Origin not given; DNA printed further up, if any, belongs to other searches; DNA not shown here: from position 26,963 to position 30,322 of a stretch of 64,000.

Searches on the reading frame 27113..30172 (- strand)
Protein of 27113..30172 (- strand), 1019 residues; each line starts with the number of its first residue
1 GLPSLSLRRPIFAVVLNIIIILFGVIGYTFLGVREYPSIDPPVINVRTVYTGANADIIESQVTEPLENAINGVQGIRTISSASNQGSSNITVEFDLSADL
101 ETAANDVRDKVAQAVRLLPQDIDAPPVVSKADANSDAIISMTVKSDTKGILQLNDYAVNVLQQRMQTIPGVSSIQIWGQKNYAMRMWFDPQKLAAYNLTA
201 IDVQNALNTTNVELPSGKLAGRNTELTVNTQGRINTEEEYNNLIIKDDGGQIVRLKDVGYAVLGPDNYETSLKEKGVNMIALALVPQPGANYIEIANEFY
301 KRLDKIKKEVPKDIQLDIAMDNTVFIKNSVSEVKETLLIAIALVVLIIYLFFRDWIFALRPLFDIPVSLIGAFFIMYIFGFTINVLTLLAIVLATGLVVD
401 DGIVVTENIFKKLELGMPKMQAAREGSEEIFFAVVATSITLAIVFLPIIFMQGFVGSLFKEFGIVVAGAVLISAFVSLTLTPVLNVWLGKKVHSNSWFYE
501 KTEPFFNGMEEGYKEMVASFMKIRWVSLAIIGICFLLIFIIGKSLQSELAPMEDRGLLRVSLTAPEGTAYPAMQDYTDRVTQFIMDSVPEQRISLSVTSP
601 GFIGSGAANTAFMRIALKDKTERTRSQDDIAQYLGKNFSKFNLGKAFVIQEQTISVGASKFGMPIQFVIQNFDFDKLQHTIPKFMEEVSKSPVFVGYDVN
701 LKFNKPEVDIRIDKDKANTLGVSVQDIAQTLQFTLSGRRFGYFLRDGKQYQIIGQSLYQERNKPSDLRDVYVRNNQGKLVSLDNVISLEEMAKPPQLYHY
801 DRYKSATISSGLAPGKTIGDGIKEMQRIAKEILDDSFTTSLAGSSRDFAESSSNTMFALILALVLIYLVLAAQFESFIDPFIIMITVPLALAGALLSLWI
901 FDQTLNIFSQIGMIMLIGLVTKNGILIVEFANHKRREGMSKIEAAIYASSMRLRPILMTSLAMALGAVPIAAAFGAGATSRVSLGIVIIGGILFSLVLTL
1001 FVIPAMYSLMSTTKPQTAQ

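Call 74: search_protein_families(library=pfam, proteins=[window:27113-30172:-], max_evalue=0.001)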
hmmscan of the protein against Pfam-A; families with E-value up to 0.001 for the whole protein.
window:27113-30172:- (1019 aa): 3 families
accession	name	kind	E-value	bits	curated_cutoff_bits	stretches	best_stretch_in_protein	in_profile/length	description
PF00873.25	ACR_tran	-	1.5e-288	960.2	28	1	4-1010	3-1020/1021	AcrB/AcrD/AcrF family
PF03176.21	MMPL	-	1.8e-17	63.8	20.5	2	332-492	144-306/333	MMPL family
PF02355.23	SecD_SecF_C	-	2.7e-05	24.1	20.5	1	317-489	12-187/189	Protein export membrane protein SecD/SecF, C-terminal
